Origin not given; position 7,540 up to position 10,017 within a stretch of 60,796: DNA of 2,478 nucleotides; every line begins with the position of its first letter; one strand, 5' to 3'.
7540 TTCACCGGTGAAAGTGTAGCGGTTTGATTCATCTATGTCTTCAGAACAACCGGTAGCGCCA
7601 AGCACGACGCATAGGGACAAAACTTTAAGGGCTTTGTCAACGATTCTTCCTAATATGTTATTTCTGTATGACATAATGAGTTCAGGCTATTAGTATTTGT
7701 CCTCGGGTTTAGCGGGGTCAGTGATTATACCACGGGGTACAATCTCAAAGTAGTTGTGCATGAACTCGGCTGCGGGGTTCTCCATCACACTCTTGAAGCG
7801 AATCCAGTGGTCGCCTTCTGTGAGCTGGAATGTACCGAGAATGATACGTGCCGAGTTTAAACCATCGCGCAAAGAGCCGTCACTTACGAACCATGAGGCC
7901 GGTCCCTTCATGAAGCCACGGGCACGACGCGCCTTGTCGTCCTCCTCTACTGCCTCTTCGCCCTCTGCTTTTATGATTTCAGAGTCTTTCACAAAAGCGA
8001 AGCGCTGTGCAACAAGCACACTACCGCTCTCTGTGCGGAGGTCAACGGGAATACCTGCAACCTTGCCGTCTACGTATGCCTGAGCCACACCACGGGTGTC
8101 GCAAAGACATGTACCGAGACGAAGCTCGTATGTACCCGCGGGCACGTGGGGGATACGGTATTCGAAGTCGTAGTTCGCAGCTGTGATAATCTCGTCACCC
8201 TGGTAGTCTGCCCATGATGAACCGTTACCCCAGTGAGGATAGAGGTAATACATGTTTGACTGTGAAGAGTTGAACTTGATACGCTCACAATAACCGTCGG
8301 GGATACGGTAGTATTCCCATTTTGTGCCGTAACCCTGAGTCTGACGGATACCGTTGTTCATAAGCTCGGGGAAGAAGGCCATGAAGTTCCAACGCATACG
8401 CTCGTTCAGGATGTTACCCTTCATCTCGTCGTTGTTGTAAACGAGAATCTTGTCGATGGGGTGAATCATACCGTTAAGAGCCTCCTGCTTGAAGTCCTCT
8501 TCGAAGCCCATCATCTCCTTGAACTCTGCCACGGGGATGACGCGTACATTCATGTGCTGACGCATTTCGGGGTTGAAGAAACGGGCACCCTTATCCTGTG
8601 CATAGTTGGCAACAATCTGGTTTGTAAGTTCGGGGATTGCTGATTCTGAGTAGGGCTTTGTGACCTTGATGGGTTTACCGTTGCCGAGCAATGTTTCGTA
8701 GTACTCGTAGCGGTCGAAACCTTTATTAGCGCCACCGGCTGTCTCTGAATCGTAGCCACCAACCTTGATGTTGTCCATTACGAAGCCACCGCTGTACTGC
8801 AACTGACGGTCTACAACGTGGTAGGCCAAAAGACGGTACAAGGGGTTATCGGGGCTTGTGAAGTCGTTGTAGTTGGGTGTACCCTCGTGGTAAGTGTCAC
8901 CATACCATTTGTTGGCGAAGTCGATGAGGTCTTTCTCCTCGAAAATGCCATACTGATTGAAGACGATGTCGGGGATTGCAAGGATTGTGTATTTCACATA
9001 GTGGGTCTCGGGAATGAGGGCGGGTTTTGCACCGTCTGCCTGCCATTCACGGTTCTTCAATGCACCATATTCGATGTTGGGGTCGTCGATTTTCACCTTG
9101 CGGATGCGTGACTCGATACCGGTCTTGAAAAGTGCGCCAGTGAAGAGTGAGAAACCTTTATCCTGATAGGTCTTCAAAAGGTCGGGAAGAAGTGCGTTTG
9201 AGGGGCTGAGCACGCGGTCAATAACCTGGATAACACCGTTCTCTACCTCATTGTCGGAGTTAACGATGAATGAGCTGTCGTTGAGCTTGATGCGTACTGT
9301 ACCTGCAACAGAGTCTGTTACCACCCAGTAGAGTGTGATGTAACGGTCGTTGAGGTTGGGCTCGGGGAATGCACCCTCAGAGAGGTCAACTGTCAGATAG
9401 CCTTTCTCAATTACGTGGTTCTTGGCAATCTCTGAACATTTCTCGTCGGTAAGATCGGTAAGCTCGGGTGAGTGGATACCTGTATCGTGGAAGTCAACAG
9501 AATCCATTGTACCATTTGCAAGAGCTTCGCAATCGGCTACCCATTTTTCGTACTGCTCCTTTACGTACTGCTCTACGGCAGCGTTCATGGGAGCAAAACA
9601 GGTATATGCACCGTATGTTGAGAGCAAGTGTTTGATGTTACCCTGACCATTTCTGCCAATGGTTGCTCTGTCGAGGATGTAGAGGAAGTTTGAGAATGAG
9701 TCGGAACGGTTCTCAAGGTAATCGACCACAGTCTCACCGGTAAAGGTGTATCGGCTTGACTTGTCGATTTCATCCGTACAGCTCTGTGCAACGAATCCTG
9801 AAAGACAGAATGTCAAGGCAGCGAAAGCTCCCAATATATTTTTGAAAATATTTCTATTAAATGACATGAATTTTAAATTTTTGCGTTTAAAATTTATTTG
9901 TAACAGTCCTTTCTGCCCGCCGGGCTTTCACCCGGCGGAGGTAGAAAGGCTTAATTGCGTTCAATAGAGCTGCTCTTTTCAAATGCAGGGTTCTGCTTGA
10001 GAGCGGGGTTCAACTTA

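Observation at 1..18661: Fasciclin-rich, CAZyme-free double SusC/SusD operon: candidate undescribed surface capture/uptake system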

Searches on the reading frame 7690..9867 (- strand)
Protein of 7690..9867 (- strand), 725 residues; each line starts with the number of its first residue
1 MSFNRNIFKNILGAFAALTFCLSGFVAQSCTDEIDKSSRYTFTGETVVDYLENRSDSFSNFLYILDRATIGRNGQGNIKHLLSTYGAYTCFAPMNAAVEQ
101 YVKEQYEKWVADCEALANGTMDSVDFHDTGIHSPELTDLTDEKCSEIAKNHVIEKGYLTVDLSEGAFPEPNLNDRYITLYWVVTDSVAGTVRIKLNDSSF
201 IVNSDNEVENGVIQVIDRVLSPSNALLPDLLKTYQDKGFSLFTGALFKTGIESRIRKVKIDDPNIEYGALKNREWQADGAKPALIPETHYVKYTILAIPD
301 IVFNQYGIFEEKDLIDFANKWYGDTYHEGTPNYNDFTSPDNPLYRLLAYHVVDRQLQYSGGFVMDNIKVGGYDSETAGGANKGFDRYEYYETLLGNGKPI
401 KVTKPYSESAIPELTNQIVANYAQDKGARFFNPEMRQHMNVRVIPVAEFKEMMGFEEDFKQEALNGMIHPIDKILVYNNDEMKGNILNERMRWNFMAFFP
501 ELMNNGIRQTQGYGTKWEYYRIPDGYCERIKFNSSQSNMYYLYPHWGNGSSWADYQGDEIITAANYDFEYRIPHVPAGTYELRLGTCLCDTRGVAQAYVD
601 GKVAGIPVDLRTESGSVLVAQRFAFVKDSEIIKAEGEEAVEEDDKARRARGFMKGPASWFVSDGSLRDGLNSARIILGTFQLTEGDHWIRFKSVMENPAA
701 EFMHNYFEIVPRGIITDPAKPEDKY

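Call 3: search_protein_families(library=pfam, proteins=[window:7690-9867:-], max_evalue=0.01)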
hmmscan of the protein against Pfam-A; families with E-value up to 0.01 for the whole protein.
window:7690-9867:- (725 aa): 1 family
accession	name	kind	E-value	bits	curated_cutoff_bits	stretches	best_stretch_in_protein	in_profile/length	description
PF02469.27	Fasciclin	-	8.9e-14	52.2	22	1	136-222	44-123/123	Fasciclin domain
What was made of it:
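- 7690..9867 (-): FAS_B: 725-aa lipoprotein with FAS1-FAS1 (about residues 40-475) and a C-terminal CBM-like beta-sandwich (residues about 480-725, window 7693-8430). Pfam Fasciclin 8.9e-14 (call 3).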

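Call 7: search_protein_families(library=ncbifam, proteins=[window:7690-9867:-], max_evalue=0.01)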
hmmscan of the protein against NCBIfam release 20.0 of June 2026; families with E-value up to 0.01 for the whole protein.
window:7690-9867:- (725 aa): 0 families

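Call 17: find_homologous_proteins(query=window:7690-9867:-, max_evalue=0.00001)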
Query window:7690-9867:- (725 aa): 550 proteins with E <= 0.00001 among 8000 candidates; the best 120 are listed.
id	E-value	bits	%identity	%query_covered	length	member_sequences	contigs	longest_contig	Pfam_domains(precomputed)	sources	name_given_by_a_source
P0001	0.0e+0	1666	98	100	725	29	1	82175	PF02469.28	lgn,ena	-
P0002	0.0e+0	1328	78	100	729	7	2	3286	PF02469.28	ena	-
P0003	0.0e+0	1290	75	100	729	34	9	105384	PF02469.28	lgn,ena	-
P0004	0.0e+0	1259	74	100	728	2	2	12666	PF02469.28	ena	-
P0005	0.0e+0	1132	68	100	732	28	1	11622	PF02469.28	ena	-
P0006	0.0e+0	1119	67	100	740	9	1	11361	PF02469.28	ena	-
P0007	0.0e+0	1106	67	100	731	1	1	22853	PF02469.28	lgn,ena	-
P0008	0.0e+0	1101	66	100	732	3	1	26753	PF02469.28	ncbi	-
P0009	0.0e+0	1100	65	99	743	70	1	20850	PF02469.28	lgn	-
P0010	0.0e+0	1093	66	100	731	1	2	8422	PF02469.28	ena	-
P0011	0.0e+0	1093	66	100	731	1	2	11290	PF02469.28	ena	-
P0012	0.0e+0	1092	66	100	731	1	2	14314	PF02469.28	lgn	-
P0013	0.0e+0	1092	66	100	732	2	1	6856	PF02469.28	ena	-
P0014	0.0e+0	1091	66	100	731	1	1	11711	PF02469.28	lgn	-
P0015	0.0e+0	1091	66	100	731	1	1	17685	PF02469.28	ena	-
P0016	0.0e+0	1090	66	100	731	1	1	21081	PF02469.28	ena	-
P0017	0.0e+0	1089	66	100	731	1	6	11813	PF02469.28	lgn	-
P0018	0.0e+0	1089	66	100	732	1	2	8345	PF02469.28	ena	-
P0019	0.0e+0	1088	66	100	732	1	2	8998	PF02469.28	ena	-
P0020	0.0e+0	1086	66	100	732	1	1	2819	PF02469.28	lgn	-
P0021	0.0e+0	1082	66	100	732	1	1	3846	PF02469.28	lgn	-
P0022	0.0e+0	1082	66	100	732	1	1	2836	PF02469.28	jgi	jgi:uncharacterized surface protein with fasciclin (FAS1) repeats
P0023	0.0e+0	1080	66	100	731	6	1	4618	PF02469.28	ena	-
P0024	0.0e+0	1080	66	100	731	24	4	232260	PF02469.28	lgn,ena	-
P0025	0.0e+0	1078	66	100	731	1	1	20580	PF02469.28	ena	-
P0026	0.0e+0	1078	66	100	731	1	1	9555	PF02469.28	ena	-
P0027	0.0e+0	1077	66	100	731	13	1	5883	PF02469.28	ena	-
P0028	0.0e+0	1074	66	100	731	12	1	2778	PF02469.28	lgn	-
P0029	0.0e+0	1062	65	98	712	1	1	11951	PF02469.28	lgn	-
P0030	4.2e-287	973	61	100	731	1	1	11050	PF02469.28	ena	-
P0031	6.6e-286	969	61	100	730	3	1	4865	PF02469.28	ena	-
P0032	1.8e-273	928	58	100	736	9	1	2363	PF02469.28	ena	-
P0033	2.3e-268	911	56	100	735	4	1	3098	PF02469.28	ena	-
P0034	2.7e-267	907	57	100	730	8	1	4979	PF02469.28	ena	-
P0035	1.3e-251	855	54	100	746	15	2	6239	PF02469.28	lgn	-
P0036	3.7e-240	817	52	100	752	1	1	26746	PF02469.28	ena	-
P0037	8.0e-231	787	61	79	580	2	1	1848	PF02469.28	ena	-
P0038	1.3e-204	700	49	99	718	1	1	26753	PF02469.28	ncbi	-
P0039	8.4e-202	691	49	99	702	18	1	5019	PF02469.28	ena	-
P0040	1.0e-200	687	48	100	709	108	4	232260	PF02469.28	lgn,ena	-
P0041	2.1e-200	686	46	100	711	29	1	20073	PF02469.28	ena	-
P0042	3.9e-198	678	47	99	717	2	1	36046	PF02469.28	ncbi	-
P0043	5.7e-197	675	49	100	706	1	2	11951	PF02469.28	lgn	-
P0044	1.5e-194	667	47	100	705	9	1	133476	PF02469.28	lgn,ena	-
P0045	6.9e-194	664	47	99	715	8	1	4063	PF02469.28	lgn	-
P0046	7.2e-194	664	47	100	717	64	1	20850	PF02469.28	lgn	-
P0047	1.8e-193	663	48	99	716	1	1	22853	PF02469.28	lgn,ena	-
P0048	4.2e-193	662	47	100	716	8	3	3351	PF02469.28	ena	-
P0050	7.5e-189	648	46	99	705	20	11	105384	PF02469.28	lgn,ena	-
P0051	2.5e-188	646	46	98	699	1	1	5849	PF02469.28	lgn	-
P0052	3.9e-188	645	45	99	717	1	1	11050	PF02469.28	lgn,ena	-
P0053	6.3e-187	641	45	99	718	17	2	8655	PF02469.28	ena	-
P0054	1.2e-186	641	46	100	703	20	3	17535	PF02469.28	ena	-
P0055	3.0e-185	636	46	100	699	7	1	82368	PF02469.28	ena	-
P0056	7.6e-185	635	45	99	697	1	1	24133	PF02469.28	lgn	-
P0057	1.5e-184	634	46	99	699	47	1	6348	PF02469.28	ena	-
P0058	2.0e-184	633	46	98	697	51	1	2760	PF02469.28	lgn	-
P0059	2.4e-184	633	46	98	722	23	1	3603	PF02469.28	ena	-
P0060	3.5e-184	632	44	99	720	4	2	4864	PF02469.28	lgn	-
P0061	4.0e-184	632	45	100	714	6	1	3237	PF02469.28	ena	-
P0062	4.8e-184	632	46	99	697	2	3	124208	PF02469.28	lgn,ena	-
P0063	2.4e-183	630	47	99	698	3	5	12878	PF02469.28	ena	-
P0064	9.7e-183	628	47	99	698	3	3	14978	PF02469.28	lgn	-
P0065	1.1e-181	624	44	99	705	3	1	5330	PF02469.28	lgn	-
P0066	1.8e-181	623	44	99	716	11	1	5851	PF02469.28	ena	-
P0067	1.6e-180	620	45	98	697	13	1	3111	PF02469.28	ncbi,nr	ncbi:MAG: fasciclin domain-containing protein [Bacteroidaceae bacterium]|nr:fasciclin domain-contain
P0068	2.0e-179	617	44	99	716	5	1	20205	PF02469.28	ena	-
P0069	3.7e-177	609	43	98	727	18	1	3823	PF02469.28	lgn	-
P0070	9.7e-176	604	46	96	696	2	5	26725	PF02469.28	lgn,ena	-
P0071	9.1e-175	601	42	99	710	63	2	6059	PF02469.28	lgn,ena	-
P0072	5.6e-174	599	43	100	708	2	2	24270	PF02469.28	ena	-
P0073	1.2e-173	597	42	98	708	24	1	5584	PF02469.28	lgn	-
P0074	9.5e-173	595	45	96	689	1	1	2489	PF02469.28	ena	-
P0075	1.2e-172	594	48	87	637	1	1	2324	PF02469.28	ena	-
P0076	4.3e-172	592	44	98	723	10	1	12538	PF02469.28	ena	-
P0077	7.9e-172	591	42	100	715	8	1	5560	PF02469.28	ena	-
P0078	8.2e-171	588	44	98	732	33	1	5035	PF02469.28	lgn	-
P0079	4.5e-170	586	43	100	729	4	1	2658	PF02469.28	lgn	-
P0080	4.8e-169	582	44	97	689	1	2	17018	PF02469.28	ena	-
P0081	5.0e-169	582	43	98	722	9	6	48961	PF02469.28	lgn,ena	-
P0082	1.3e-168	581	43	99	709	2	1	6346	PF02469.28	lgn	-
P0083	2.8e-168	580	44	98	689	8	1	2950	PF02469.28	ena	-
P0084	3.2e-168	580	43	99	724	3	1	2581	PF02469.28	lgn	-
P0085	2.9e-167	576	43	99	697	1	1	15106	PF02469.28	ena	-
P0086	8.6e-167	575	43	98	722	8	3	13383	PF02469.28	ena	-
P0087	9.2e-167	575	44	99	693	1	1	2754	PF02469.28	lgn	-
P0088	1.5e-166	574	43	99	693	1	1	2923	PF02469.28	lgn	-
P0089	2.1e-166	574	43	99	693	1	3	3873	PF02469.28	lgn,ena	-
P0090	2.9e-166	573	43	98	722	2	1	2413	PF02469.28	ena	-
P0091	3.3e-166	573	43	98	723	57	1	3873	PF02469.28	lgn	-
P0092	5.6e-166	572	43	98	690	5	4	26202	PF02469.28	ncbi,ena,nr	ncbi:MAG: fasciclin domain-containing protein [Bacteroidaceae bacterium]|nr:fasciclin domain-contain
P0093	6.3e-166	572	41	100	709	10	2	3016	PF02469.28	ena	-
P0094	1.2e-165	571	43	99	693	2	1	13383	PF02469.28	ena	-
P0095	1.4e-165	571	43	98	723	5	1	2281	PF02469.28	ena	-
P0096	8.7e-165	568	43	98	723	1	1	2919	PF02469.28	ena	-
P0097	1.6e-164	567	42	98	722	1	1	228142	PF02469.28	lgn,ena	-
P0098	2.8e-164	567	42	98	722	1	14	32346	PF02469.28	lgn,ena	-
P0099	3.2e-164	566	43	98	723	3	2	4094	PF02469.28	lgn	-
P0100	4.0e-164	566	42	98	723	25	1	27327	PF02469.28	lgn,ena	-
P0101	4.8e-164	566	43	99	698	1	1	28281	PF02469.28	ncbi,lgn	-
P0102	1.3e-163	564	43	98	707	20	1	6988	PF02469.28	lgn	-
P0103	2.0e-163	564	41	98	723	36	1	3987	PF02469.28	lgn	-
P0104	2.0e-163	564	43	99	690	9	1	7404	PF02469.28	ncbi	-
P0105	2.1e-163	564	44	96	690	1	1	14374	PF02469.28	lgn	-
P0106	3.0e-163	563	44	96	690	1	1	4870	PF02469.28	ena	-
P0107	3.2e-163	563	42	100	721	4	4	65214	PF02469.28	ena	-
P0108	3.4e-163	563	44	96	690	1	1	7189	PF02469.28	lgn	-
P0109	3.8e-163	563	44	96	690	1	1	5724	PF02469.28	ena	-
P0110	4.1e-163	563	44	98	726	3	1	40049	PF02469.28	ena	-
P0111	4.3e-163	563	41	100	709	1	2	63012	PF02469.28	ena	-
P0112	4.4e-163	563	43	99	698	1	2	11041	PF02469.28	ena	-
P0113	1.0e-162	561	42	100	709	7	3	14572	PF02469.28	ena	-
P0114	1.1e-162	561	43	96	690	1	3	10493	PF02469.28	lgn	-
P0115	2.3e-162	560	43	99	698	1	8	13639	PF02469.28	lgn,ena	-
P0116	3.6e-162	560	43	99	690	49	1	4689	PF02469.28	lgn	-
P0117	4.0e-162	559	42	98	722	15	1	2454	PF02469.28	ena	-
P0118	5.4e-162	559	43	98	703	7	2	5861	PF02469.28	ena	-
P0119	2.5e-161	557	41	100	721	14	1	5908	PF02469.28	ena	-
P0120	6.0e-161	556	43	100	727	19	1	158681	PF02469.28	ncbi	-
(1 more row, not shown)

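Call 18: find_encoding_contigs(protein=P0001, flank=10000, max_places=3)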
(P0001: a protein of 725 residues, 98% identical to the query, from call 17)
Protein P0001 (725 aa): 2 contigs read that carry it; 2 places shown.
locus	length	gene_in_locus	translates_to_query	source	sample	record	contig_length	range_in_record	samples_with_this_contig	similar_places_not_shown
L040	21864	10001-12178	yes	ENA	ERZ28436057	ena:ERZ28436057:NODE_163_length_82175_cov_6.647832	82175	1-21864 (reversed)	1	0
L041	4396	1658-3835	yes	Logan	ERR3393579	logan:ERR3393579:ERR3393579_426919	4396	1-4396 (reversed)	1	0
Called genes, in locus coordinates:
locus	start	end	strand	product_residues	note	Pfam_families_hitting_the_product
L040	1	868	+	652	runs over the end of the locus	-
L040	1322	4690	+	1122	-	-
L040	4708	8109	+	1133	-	PF13715:CarbopepD_reg_2, PF07715:Plug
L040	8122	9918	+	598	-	PF14322:SusD-like_3, PF07980:SusD_RagB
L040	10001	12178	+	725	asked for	PF02469:Fasciclin (weak)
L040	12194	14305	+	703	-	PF02469:Fasciclin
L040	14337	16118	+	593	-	PF02469:Fasciclin (weak)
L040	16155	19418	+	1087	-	PF13715:CarbopepD_reg_2 (weak), PF07715:Plug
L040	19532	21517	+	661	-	PF07980:SusD_RagB (weak)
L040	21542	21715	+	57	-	-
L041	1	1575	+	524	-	?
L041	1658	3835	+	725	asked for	PF02469:Fasciclin (weak)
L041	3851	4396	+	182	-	?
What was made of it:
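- Checked: Its full-length 661-aa counterpart in L040, a 93%-identical contig, is called SusD_RagB (weak) (call 18).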

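Call 26: search_solved_structures(query=window:7690-9867:-, max_evalue=1)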
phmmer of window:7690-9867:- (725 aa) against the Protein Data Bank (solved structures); distinct sequences matched with E-value up to 1: 12.
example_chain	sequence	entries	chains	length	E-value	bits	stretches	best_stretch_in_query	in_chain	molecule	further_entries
7ehg_A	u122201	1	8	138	4.5e-05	25.2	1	567-621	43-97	MiXBM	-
5yjh_A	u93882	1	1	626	5.1e-05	25.1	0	148-243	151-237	Periostin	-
5yjg_A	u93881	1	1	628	5.3e-05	25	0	148-243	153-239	Periostin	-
7asg_A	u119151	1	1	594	0.00068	21.4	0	199-276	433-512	Transforming growth factor-beta-induced protein ig-h3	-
7as7_A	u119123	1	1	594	0.003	19.2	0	198-255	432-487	Transforming growth factor-beta-induced protein ig-h3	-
5nv6_A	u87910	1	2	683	0.0053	18.4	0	198-255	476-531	Transforming growth factor-beta-induced protein ig-h3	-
7asc_A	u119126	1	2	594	0.0069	18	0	198-256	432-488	Transforming growth factor-beta-induced protein ig-h3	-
2oug_A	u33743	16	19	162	0.24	12.9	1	288-359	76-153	Transcriptional activator rfaH | Transcription antitermination protein RfaH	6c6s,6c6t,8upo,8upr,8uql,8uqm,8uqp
5ond_A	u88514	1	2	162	0.24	12.9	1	288-359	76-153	Transcription antitermination protein RfaH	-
8pen_P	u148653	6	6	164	0.25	12.9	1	288-359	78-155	Transcription antitermination protein RfaH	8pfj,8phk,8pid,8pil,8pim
8pfg_P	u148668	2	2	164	0.46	12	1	288-359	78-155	Transcription antitermination protein RfaH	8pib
5wt7_A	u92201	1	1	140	1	10.9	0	76-118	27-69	Periostin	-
